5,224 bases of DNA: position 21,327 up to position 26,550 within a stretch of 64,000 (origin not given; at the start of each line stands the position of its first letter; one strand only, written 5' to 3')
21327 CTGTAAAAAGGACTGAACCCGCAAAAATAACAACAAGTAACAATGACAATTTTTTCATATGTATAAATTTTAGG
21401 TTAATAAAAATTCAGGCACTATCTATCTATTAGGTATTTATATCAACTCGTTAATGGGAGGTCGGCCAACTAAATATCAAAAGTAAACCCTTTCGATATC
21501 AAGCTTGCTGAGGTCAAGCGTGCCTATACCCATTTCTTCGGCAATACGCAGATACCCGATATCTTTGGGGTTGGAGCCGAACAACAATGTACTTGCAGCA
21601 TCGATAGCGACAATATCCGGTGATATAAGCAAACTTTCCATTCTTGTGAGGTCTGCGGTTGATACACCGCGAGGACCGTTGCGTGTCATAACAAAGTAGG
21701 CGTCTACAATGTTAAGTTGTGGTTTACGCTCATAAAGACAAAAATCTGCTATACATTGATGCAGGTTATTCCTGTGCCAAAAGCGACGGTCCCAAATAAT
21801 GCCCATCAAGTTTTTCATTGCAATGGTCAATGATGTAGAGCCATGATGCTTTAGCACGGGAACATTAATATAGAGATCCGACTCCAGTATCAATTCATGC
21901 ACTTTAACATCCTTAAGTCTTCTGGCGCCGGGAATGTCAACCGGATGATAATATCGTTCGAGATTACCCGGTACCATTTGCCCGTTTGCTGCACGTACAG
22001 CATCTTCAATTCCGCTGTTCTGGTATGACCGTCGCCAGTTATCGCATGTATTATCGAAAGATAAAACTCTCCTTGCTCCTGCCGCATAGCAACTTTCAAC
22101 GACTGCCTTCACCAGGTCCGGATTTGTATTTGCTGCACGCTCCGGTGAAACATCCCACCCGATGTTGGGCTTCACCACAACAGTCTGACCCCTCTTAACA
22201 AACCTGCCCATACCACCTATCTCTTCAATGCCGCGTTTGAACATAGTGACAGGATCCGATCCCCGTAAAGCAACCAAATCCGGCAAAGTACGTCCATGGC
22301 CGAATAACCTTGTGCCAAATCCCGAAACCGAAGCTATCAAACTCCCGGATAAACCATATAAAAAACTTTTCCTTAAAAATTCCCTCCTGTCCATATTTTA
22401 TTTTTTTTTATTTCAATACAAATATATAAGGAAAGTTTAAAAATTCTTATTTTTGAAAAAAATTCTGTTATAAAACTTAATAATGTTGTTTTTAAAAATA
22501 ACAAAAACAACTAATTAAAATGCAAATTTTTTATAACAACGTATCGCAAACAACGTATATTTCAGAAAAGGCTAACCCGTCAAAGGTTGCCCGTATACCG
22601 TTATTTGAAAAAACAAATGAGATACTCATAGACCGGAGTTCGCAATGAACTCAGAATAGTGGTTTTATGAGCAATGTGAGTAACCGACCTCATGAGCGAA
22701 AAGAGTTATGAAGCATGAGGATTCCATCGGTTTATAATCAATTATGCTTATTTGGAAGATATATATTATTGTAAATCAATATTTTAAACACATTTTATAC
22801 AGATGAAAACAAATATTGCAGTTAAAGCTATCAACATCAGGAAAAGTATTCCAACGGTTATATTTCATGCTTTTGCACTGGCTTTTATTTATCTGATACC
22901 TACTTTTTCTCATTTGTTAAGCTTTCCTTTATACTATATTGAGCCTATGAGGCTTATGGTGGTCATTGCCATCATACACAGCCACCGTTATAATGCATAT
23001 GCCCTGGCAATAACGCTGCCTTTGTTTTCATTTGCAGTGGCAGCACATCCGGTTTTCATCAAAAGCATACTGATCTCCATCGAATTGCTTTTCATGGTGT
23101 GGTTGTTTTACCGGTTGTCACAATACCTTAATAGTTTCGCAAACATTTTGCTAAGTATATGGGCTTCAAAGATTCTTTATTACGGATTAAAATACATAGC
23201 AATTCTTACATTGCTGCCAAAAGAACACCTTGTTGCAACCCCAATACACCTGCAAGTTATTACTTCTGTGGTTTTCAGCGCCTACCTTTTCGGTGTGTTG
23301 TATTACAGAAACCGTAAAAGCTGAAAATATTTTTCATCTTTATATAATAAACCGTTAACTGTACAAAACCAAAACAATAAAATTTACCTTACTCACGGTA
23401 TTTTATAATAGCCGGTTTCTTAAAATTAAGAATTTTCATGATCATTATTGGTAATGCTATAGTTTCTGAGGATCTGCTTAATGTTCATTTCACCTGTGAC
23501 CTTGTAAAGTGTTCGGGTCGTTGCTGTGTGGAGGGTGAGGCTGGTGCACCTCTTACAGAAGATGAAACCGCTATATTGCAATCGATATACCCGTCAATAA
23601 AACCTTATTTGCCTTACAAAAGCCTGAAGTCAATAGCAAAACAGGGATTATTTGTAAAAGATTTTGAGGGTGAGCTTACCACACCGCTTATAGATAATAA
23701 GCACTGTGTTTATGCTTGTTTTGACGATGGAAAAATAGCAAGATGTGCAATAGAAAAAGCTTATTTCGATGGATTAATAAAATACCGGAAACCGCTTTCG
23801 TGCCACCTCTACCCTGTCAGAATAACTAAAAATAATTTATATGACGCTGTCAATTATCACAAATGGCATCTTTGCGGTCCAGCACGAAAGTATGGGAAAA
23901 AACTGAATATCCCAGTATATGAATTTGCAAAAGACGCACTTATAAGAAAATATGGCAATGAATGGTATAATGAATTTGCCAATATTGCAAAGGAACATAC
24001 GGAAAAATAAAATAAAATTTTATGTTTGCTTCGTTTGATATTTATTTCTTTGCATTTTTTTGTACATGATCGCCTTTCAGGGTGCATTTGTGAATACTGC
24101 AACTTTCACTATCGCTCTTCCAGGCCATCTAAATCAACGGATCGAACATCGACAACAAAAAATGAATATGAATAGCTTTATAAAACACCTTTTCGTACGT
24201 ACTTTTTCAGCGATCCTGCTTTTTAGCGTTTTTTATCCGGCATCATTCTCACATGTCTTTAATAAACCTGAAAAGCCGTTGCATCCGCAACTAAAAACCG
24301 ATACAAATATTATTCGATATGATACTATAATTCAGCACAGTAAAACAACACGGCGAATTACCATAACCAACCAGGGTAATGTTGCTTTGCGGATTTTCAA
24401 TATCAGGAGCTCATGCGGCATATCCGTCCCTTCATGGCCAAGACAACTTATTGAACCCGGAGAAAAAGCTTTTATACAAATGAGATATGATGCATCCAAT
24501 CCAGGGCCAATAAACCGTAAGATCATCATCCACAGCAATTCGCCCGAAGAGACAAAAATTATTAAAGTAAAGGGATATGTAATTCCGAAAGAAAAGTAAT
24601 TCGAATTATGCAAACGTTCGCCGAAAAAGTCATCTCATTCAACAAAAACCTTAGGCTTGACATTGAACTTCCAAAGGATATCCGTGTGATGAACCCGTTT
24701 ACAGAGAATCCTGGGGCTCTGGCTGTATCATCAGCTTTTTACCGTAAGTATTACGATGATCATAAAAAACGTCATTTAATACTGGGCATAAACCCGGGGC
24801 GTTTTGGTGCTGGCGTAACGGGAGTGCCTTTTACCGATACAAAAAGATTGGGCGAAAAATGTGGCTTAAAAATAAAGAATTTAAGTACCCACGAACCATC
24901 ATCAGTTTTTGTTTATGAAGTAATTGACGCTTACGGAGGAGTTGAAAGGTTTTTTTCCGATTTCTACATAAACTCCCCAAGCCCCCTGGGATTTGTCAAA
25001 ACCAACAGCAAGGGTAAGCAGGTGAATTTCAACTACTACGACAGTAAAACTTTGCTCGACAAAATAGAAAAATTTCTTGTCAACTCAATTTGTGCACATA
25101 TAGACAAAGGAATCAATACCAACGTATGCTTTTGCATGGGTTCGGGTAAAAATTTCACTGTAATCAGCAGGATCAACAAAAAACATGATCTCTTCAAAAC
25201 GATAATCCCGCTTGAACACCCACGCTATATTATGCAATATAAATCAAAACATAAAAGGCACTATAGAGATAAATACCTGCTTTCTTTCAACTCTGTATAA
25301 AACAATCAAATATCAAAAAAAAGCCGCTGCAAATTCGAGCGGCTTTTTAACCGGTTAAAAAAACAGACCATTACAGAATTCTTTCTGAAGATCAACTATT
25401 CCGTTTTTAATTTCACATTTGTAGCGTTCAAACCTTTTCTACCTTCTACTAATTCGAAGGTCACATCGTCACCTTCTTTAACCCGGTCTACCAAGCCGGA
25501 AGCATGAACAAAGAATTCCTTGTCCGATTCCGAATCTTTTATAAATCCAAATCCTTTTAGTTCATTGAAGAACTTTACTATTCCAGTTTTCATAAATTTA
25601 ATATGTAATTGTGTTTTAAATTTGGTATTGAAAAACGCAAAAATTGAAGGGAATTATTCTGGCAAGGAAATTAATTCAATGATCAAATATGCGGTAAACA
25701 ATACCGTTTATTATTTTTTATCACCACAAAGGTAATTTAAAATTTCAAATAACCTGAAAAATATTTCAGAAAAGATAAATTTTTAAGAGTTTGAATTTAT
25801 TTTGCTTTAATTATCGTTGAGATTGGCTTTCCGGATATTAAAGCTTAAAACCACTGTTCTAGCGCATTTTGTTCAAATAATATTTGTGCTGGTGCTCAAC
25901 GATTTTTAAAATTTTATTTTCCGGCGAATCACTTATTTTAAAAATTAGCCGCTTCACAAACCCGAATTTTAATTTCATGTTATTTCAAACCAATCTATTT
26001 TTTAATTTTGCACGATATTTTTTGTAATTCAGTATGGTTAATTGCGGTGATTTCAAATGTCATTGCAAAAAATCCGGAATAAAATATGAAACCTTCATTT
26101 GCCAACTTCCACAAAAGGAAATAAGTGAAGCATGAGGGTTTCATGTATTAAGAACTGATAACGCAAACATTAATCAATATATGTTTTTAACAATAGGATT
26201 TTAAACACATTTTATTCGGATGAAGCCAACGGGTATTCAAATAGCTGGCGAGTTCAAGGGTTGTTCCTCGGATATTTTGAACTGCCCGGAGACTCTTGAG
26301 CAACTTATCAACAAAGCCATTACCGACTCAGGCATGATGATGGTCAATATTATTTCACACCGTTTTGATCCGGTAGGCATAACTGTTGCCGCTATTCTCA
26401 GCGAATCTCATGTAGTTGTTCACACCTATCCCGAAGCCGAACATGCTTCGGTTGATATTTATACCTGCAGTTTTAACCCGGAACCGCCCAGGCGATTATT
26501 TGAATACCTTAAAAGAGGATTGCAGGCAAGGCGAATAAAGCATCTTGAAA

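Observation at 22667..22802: Bipartite conserved 5' leader element shared by two unrelated genes (copy A, upstream of an unknown membrane protein)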

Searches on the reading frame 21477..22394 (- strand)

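Call 12: search_protein_families(library=pfam, proteins=[window:21477-22394:-], max_evalue=0.01)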
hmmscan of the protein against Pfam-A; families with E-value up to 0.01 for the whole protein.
window:21477-22394:- (305 aa): 1 family
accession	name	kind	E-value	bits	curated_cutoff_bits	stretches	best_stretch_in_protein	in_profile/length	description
PF04015.17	DUF362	-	2.3e-49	168.6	24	1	72-268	1-198/200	Domain of unknown function (DUF362)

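Call 13: search_protein_families(library=ncbifam, proteins=[window:21477-22394:-], max_evalue=0.01)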
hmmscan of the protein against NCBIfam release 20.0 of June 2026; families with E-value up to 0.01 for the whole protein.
window:21477-22394:- (305 aa): 1 family
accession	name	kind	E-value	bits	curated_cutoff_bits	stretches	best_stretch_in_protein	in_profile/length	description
NF052623.1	Npun_F2552_fam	equivalog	1.4e-18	67.3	500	1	56-298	24-264/314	Npun_F2552 family protein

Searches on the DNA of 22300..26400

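Call 5: search_rna_families(source=window, start=22300, end=26400, threshold=evalue, max_evalue=10, show_alignments=3)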
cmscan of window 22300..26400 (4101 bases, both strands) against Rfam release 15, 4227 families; matches with E-value up to 10: 7.
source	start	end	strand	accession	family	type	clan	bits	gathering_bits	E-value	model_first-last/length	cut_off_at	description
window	25273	25356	+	RF02075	STnc230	Gene; sRNA;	-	28.1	50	0.37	1-83/83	no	Enterobacterial sRNA STnc230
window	25317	25413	-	RF02552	RcsR1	Gene; sRNA;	-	22.8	60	0.17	1-96/96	no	RcsR1 sRNA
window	25287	25346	+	RF02844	RefA9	Gene; antisense;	-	21.7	49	5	1-64/64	no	Enterococcus sRNA A9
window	23979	24069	+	RF01742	lactis-plasmid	Gene; sRNA;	-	20.3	70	8.3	1-106/106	no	lactis-plasmid RNA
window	25316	25407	-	RF02450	ncr1175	Gene; sRNA;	-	18.4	60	6.5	1-110/110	no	Bacillus sRNA ncr1175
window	25311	25396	-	RF01485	rli61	Cis-reg;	-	17.9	50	9.9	1-106/106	no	Listeria sRNA rli61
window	23814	23861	-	RF02476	GlsR7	Gene; snRNA; snoRNA; CD-box;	-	16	75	6.1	1-59/59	no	Small nucleolar RNA GlsR7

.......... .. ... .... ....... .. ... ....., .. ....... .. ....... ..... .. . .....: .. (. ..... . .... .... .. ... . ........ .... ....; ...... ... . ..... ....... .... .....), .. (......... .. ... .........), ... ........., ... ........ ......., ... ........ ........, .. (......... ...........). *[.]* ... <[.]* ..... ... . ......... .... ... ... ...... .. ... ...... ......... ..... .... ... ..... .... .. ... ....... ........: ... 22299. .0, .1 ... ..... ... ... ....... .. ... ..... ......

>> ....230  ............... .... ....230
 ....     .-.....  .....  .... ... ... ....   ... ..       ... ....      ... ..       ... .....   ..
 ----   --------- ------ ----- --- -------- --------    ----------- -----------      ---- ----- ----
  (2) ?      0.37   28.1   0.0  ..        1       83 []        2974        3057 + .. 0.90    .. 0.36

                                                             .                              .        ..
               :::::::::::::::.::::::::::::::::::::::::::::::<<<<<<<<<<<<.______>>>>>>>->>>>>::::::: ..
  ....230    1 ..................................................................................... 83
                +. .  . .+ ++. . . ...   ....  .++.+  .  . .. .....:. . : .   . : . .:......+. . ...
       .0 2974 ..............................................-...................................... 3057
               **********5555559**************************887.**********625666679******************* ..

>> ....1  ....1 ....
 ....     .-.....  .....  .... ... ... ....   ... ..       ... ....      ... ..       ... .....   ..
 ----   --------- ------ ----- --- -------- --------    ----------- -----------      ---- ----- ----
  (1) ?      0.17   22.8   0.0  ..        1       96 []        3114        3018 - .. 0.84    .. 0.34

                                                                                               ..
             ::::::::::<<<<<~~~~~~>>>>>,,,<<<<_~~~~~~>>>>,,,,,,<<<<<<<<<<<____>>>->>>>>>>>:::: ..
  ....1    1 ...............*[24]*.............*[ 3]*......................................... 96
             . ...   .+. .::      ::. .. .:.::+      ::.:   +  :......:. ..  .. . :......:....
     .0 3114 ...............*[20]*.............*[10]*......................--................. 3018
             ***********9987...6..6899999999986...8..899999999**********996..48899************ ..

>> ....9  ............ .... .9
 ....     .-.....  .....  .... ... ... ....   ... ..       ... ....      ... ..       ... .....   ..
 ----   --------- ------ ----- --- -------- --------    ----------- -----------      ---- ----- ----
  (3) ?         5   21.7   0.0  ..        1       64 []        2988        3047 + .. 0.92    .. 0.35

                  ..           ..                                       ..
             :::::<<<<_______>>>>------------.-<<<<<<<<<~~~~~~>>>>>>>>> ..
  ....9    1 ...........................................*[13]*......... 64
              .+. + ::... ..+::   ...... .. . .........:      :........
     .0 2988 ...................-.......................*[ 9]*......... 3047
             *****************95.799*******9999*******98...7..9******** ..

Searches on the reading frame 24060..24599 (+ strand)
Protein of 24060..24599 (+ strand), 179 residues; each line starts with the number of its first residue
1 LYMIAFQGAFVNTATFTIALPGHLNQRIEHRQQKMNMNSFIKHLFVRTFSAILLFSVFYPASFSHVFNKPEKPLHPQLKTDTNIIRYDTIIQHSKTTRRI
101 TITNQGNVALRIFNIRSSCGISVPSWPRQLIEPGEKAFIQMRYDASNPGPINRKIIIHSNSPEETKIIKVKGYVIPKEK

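Call 12: search_protein_families(library=pfam, proteins=[window:24060-24599:+], max_evalue=0.01)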
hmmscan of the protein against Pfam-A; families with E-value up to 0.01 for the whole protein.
window:24060-24599:+ (179 aa): 2 families
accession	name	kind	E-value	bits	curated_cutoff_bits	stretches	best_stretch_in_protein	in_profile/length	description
PF07610.17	DUF1573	-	1.1e-20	73.9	26.1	1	79-174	2-98/98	Protein of unknown function (DUF1573)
PF22544.2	HYDIN_VesB_CFA65-like_Ig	-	1.1e-08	35.7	25.5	1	88-172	13-99/100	HYDIN/CFA65/VesB-like, Ig-like domain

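Call 13: search_protein_families(library=ncbifam, proteins=[window:24060-24599:+], max_evalue=0.01)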
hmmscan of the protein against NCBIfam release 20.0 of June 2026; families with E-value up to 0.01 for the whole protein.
window:24060-24599:+ (179 aa): 2 families
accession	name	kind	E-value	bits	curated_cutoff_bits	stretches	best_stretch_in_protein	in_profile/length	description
NF041425.1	OS_HP2_seleno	subfamily_domain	4.3e-10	39.8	100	1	85-174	6-97/98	OS_HP2 family (seleno)protein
NF012200.0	choice_anch_D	domain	7.7e-05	23.2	45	1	76-164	15-108/108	choice-of-anchor D domain-containing protein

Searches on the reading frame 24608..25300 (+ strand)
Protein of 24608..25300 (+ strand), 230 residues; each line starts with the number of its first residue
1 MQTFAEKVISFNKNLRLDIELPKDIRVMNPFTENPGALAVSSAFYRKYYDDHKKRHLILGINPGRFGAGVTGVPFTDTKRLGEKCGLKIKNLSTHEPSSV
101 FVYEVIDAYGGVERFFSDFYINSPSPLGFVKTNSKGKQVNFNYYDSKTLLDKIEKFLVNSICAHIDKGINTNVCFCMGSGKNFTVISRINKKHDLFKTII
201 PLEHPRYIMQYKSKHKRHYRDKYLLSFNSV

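Call 12: search_protein_families(library=pfam, proteins=[window:24608-25300:+], max_evalue=0.01)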
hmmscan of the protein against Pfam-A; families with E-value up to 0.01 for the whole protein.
window:24608-25300:+ (230 aa): 1 family
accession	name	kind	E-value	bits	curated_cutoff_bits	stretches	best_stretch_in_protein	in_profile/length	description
PF03167.25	UDG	-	2.1e-12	47.8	24.3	1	47-224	2-137/141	Uracil DNA glycosylase superfamily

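Call 13: search_protein_families(library=ncbifam, proteins=[window:24608-25300:+], max_evalue=0.01)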
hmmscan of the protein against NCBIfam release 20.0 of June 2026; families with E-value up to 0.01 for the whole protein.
window:24608-25300:+ (230 aa): 0 families
